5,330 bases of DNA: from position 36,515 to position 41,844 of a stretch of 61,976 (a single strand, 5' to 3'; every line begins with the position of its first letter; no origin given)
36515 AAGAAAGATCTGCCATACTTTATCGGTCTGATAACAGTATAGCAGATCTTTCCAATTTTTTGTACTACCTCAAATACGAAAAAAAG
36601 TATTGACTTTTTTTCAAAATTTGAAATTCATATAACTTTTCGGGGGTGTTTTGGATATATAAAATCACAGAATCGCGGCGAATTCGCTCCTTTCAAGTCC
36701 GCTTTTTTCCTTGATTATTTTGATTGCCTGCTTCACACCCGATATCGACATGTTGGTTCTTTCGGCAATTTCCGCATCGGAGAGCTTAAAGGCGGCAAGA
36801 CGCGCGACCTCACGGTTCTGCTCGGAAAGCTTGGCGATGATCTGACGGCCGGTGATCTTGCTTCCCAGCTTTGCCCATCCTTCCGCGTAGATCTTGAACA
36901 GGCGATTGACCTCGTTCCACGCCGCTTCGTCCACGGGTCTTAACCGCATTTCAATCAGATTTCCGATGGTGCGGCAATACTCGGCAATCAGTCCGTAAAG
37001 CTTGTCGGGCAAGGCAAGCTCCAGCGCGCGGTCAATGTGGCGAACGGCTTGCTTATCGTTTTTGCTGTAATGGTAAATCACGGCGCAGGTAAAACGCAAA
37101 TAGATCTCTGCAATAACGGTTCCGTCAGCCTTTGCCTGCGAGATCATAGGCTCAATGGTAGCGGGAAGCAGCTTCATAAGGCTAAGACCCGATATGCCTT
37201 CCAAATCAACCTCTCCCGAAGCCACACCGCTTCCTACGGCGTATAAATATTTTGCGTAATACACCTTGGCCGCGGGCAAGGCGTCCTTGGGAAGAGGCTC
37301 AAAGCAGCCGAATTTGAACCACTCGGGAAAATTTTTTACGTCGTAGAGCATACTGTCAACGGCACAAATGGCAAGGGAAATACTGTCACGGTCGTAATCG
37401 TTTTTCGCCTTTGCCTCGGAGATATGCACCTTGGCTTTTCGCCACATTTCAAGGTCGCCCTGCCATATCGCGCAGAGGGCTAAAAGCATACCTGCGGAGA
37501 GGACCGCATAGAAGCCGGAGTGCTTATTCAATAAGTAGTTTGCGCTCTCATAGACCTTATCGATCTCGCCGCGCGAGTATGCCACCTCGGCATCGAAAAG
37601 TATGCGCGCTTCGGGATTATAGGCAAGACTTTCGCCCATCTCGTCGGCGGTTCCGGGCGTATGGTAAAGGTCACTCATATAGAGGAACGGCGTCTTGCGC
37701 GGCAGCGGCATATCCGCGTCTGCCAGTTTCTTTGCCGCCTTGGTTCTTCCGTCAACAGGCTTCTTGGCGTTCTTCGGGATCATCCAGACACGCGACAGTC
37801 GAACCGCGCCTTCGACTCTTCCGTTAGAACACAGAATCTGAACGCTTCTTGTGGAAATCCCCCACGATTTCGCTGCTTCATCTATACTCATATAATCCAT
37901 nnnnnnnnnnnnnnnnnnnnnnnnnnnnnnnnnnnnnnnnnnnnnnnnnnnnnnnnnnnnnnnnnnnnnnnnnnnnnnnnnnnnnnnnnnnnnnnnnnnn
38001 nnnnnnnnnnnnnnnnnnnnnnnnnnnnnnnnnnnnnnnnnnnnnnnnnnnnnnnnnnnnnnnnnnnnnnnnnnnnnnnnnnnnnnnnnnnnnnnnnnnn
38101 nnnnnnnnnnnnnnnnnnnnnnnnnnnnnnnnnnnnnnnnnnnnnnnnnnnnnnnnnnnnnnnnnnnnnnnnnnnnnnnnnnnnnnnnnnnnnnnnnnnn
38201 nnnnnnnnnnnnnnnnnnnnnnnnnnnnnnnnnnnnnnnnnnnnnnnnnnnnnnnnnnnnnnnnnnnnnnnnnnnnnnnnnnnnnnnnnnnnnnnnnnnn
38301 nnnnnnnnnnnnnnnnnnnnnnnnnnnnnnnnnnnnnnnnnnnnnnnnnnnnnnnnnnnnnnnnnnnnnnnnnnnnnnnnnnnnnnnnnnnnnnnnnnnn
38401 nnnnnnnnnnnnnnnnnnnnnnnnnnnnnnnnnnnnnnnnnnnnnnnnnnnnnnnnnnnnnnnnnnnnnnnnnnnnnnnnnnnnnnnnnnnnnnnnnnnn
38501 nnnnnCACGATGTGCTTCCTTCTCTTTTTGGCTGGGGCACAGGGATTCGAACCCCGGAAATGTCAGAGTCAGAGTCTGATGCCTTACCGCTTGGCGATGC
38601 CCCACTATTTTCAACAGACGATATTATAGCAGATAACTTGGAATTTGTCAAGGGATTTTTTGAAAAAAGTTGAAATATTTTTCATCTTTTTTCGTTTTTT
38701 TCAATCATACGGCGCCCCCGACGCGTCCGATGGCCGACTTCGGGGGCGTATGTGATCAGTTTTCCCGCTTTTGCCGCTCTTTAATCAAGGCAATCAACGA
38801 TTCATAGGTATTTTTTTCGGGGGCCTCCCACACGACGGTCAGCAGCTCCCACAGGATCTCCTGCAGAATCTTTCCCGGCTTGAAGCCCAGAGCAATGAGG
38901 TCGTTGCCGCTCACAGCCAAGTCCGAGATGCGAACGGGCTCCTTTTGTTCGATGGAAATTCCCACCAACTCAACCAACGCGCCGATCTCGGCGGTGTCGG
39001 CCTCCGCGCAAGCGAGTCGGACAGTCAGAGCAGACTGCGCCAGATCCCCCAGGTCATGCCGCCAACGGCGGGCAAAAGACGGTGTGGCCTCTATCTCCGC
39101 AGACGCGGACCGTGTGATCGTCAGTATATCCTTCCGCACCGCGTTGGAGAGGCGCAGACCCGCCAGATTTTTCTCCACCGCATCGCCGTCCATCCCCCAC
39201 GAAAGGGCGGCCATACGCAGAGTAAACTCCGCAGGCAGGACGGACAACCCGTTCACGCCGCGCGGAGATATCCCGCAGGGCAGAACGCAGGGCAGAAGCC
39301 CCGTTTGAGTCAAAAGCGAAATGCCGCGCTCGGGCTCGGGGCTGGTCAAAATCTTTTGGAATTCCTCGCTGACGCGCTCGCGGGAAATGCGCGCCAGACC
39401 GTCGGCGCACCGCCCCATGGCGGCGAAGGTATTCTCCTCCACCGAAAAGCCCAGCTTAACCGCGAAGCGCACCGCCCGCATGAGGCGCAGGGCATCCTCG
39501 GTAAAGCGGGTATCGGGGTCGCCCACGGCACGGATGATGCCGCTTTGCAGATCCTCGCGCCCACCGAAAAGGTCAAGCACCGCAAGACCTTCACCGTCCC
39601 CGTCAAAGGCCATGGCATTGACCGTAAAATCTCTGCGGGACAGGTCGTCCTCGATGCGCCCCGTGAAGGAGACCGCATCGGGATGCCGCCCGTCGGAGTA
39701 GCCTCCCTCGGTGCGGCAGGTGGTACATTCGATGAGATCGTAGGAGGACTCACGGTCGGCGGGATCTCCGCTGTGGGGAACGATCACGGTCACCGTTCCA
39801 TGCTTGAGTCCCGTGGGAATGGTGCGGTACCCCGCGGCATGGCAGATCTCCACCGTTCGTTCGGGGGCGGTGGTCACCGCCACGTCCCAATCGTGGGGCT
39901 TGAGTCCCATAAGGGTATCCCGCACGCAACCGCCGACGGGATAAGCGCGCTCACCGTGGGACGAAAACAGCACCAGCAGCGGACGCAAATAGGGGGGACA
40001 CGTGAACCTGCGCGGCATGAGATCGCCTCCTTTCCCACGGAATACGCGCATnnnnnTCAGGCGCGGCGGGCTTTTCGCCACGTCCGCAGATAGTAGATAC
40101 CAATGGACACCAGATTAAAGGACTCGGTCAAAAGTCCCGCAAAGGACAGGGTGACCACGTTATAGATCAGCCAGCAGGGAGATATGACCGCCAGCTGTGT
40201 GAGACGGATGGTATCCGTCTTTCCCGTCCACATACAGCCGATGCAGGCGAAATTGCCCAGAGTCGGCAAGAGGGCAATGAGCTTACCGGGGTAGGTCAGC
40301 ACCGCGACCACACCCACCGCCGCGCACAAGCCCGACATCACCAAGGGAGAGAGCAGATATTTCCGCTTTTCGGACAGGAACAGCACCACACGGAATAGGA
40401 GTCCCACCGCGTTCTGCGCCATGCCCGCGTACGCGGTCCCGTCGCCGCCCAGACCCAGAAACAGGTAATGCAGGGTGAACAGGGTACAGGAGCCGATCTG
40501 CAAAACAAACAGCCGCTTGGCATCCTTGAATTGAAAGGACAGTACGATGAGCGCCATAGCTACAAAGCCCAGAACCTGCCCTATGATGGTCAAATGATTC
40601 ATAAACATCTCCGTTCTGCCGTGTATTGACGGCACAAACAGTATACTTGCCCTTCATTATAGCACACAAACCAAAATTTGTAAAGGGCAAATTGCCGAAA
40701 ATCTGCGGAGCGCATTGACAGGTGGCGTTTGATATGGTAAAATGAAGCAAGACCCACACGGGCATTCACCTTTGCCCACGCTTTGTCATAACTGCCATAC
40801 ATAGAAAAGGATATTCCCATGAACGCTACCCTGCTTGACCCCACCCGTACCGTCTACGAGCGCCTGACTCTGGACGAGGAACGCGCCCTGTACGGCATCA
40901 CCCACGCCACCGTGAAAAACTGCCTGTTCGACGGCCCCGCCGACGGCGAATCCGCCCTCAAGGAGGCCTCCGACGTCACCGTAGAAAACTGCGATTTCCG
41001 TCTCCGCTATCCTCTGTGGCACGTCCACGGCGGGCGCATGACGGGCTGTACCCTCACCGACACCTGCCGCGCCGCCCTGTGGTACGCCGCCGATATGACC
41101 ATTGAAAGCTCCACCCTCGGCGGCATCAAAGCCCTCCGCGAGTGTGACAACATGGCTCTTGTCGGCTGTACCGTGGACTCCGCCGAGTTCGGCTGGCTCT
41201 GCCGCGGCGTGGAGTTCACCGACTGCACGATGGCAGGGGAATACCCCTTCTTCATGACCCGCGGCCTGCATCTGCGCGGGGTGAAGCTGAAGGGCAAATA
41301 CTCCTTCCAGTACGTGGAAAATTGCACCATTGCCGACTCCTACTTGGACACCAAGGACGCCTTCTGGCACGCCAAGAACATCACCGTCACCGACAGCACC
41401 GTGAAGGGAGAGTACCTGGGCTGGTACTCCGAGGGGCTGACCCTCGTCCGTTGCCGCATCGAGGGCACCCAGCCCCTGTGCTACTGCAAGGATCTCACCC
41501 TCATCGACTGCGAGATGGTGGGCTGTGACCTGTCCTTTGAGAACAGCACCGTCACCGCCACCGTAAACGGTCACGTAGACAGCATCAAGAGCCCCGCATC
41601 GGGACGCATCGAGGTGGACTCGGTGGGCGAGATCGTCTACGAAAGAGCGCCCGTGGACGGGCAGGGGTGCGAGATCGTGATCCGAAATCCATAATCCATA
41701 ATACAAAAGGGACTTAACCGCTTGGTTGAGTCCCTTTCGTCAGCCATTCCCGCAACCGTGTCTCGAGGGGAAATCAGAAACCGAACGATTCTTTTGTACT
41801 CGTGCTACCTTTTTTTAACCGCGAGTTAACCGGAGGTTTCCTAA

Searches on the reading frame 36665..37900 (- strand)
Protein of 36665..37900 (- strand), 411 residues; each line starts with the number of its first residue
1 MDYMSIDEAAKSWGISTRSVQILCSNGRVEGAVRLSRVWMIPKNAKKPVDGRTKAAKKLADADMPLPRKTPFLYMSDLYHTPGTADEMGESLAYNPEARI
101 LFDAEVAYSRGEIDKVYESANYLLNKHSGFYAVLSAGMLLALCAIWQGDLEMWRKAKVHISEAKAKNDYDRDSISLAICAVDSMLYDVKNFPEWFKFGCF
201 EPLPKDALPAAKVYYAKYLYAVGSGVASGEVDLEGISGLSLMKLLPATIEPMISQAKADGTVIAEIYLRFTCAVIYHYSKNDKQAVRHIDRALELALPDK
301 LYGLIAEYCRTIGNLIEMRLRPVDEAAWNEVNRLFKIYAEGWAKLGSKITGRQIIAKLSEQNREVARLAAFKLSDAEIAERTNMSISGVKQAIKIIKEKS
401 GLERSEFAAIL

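Call 18: search_protein_families(library=pfam, proteins=[window:36665-37900:-], max_evalue=0.01)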
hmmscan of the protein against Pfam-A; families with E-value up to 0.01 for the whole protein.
window:36665-37900:- (411 aa): 4 families
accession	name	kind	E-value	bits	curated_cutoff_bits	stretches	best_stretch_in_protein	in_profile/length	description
PF08281.18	Sigma70_r4_2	-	2e-06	27.8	25.7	1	353-394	6-48/54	Sigma-70, region 4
PF12728.13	HTH_17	-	0.00017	22.2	27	1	3-44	1-41/51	Helix-turn-helix domain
PF20038.5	HTH_59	-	0.00074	19.9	27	1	2-53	6-64/66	Helix-turn-helix domain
PF13384.12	HTH_23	-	0.008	16.4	24.6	0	4-22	18-36/50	Homeodomain-like domain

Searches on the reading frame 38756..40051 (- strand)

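Call 18: search_protein_families(library=pfam, proteins=[window:38756-40051:-], max_evalue=0.01)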
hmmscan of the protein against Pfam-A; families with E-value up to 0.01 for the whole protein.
window:38756-40051:- (431 aa): 3 families
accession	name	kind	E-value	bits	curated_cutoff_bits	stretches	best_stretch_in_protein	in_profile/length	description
PF01743.26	PolyA_pol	-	1e-29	103.9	23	1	36-174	1-126/126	Poly A polymerase head domain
PF12627.12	PolyA_pol_RNAbd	-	3.1e-17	62.5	22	1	201-258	1-58/64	Probable RNA and SrmB- binding site of polymerase A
PF13735.12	tRNA_NucTran2_2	-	5.6e-07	30.1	27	1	281-421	11-147/149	tRNA nucleotidyltransferase domain 2 putative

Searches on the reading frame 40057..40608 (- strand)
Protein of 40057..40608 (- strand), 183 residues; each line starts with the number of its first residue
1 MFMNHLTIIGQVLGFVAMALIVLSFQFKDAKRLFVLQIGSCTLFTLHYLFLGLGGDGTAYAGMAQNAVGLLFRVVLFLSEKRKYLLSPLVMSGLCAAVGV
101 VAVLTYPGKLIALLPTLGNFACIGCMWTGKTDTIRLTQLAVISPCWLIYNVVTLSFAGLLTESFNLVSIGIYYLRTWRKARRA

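Call 18: search_protein_families(library=pfam, proteins=[window:40057-40608:-], max_evalue=0.01)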
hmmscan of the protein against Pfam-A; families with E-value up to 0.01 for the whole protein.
window:40057-40608:- (183 aa): 1 family
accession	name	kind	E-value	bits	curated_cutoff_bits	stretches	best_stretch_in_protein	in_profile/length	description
PF10688.14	Imp-YgjV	-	1.5e-24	87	23.5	1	8-179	1-158/159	Bacterial inner membrane protein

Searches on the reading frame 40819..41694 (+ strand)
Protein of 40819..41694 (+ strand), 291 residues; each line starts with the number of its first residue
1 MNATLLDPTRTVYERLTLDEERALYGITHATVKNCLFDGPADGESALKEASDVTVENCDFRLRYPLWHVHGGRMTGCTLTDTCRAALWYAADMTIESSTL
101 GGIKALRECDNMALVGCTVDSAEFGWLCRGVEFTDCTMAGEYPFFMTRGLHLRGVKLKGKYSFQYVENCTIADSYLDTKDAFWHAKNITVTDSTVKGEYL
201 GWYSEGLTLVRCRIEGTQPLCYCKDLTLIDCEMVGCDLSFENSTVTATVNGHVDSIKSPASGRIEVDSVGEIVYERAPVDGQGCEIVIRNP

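Call 18: search_protein_families(library=pfam, proteins=[window:40819-41694:+], max_evalue=0.01)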
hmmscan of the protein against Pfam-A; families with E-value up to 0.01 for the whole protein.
window:40819-41694:+ (291 aa): 2 families
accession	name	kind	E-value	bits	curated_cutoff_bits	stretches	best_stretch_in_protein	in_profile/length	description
PF12541.14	DUF3737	-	2.4e-107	358.7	23.9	1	14-286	4-274/275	Protein of unknown function (DUF3737)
PF13229.12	Beta_helix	-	6.6e-06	26.3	25.9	0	29-99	33-109/158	Right handed beta helix region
